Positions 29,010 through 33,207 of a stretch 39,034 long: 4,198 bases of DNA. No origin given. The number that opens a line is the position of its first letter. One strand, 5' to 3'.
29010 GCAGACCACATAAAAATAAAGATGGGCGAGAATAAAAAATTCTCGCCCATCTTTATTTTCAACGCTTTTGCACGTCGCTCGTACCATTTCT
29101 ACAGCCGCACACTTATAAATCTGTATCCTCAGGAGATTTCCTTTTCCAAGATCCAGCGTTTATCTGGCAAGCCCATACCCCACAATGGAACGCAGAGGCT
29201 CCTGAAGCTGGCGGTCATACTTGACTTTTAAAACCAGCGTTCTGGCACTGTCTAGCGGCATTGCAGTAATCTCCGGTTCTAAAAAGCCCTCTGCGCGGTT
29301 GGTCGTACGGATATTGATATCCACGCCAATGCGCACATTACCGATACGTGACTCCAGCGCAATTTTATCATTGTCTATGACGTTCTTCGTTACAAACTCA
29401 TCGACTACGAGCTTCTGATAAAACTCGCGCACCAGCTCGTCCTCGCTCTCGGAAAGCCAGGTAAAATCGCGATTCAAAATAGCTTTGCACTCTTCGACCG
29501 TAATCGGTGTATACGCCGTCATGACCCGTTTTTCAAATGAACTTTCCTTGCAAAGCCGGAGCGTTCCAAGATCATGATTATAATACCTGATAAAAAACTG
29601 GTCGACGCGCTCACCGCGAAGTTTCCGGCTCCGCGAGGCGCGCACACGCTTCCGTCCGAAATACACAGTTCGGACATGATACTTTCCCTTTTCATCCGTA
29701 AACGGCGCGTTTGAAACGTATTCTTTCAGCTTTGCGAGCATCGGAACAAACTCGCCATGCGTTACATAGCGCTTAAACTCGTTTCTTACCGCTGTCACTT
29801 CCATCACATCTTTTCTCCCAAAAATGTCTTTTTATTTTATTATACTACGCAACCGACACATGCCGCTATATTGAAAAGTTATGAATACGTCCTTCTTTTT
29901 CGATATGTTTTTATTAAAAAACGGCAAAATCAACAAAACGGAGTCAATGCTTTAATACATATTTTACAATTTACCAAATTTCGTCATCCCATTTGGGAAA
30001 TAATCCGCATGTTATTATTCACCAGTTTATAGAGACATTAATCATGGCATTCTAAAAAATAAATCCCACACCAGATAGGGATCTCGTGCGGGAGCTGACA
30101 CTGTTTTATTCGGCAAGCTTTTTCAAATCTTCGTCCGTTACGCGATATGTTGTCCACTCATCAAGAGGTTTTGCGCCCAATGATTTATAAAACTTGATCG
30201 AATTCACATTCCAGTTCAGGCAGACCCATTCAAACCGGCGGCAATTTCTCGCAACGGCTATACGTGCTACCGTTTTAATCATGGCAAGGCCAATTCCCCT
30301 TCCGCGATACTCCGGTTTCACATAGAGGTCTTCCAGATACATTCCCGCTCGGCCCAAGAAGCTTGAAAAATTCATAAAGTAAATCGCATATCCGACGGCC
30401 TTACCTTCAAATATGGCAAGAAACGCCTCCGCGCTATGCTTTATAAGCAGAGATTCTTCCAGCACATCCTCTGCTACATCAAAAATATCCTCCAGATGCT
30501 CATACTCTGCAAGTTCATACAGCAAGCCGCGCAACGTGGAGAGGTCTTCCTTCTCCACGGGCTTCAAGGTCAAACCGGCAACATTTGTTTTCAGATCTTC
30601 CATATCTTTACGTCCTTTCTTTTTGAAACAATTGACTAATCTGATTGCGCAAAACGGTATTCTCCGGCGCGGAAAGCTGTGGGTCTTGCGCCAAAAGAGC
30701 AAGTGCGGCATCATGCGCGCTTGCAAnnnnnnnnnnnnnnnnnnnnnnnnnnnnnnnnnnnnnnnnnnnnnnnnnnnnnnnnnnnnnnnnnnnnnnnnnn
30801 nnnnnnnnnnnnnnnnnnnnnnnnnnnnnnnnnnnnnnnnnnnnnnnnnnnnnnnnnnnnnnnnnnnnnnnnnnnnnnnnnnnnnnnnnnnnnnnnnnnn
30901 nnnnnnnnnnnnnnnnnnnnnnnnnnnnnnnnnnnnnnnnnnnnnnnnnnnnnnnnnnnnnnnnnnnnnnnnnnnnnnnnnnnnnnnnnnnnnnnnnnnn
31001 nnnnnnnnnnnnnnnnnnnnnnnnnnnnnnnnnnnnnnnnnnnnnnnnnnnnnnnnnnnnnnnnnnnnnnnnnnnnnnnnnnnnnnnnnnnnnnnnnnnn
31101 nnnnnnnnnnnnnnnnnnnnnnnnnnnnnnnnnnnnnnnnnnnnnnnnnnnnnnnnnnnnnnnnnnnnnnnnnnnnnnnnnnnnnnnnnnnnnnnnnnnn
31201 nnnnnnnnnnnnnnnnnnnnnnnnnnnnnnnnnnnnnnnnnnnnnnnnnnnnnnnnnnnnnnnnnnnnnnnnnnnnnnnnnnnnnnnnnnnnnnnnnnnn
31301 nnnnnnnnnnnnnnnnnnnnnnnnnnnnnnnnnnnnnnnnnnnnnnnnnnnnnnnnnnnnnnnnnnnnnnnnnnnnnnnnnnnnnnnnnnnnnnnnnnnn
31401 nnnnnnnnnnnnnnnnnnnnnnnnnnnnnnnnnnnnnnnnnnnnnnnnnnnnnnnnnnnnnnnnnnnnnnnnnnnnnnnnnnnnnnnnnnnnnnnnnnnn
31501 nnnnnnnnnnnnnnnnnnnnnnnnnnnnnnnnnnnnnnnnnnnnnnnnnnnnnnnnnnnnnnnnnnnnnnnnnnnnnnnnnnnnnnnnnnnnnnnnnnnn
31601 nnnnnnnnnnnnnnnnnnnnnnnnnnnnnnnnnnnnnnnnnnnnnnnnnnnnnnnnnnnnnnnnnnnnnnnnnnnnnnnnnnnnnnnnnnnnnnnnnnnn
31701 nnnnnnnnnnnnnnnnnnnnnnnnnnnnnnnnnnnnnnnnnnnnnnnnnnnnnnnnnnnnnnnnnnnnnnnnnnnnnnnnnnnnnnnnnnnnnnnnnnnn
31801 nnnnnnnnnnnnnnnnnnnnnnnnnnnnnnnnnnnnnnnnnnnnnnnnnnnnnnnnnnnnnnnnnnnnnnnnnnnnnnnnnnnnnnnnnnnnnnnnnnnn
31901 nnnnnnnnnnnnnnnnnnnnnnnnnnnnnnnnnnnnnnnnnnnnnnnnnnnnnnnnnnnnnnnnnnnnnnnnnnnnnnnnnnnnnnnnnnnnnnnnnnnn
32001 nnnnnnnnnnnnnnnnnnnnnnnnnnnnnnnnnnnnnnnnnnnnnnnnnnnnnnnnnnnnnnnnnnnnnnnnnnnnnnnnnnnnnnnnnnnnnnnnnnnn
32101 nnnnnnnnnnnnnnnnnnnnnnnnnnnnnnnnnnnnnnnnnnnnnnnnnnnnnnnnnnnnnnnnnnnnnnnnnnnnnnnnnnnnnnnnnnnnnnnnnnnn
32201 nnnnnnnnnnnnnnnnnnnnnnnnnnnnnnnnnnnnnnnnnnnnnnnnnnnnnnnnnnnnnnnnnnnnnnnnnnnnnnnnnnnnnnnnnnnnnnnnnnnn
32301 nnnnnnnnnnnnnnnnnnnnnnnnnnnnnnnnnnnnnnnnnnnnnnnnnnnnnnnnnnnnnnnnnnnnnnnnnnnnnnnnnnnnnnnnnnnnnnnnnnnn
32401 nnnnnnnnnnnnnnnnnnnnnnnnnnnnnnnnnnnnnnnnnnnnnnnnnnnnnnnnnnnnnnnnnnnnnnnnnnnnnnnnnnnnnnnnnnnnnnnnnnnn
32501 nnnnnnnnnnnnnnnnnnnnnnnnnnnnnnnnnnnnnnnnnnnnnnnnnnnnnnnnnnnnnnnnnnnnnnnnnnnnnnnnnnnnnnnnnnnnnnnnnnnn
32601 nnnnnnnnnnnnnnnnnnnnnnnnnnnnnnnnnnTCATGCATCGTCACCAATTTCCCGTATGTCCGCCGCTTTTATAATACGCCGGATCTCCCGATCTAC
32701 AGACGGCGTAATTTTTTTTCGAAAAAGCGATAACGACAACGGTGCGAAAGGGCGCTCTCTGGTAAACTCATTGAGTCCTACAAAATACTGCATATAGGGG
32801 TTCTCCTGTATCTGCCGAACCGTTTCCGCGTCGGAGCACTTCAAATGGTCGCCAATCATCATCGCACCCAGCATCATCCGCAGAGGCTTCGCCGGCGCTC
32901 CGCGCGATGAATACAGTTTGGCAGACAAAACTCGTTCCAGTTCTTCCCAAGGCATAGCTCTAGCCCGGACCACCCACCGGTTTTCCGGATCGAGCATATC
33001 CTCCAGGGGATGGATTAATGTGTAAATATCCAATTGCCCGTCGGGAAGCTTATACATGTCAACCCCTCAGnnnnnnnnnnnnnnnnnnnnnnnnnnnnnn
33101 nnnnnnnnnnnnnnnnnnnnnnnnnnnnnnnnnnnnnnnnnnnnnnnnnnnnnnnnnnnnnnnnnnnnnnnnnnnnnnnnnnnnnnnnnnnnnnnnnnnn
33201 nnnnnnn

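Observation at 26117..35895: One DUF4956 gene split into complementary halves ~9.1 kb apart on opposite strands: footprint of a ~9.2-kb inversion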

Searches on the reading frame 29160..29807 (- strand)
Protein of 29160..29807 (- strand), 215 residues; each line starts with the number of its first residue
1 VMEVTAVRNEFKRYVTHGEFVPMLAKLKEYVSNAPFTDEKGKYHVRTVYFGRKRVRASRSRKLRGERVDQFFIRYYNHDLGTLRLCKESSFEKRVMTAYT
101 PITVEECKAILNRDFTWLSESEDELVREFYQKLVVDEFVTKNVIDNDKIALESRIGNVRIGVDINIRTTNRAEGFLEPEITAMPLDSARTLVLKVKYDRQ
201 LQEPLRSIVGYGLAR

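Call 6: search_protein_families(library=pfam, max_evalue=0.1, proteins=[window:29160-29807:-])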
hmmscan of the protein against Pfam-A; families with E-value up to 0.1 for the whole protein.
window:29160-29807:- (215 aa): 1 family
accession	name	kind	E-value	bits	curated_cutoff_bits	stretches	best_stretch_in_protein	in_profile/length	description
PF09359.15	VTC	-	2.5e-07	30.9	23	1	8-205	2-209/235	VTC domain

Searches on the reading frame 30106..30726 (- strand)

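Call 6: search_protein_families(library=pfam, max_evalue=0.1, proteins=[window:30106-30726:-])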
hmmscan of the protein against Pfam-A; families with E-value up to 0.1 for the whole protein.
window:30106-30726:- (206 aa): 8 families
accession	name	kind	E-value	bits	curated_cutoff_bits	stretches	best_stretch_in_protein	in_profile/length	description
PF00583.31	Acetyltransf_1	-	1.2e-19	71.1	20.7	1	84-184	19-115/116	Acetyltransferase (GNAT) family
PF13508.13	Acetyltransf_7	-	9.9e-12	45.5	27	1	100-184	4-81/84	Acetyltransferase (GNAT) domain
PF13673.13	Acetyltransf_10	-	6.6e-07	29.8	23.6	1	87-189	20-111/128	Acetyltransferase (GNAT) domain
PF08445.16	FR47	-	8.6e-06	26.1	22.1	1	129-195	22-85/86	FR47-like protein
PF13302.13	Acetyltransf_3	-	0.00018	22.7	25.4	1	52-186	2-138/138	Acetyltransferase (GNAT) domain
PF14542.12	Acetyltransf_CG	-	0.0048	17.4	30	1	123-161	19-57/80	GCN5-related N-acetyl-transferase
PF13420.13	Acetyltransf_4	-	0.015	15.7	24.3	1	57-184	4-133/155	Acetyltransferase (GNAT) domain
PF21926.2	FeeM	-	0.035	14.3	27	1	133-194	85-145/158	N-acyl amino acid synthase FeeM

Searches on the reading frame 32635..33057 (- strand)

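Call 6: search_protein_families(library=pfam, max_evalue=0.1, proteins=[window:32635-33057:-])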
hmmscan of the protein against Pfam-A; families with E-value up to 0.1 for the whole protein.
window:32635-33057:- (140 aa): 1 family
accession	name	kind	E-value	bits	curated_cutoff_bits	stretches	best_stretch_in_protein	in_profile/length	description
PF05598.16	DUF772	-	3e-13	50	23.1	1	53-124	1-67/74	Transposase domain (DUF772)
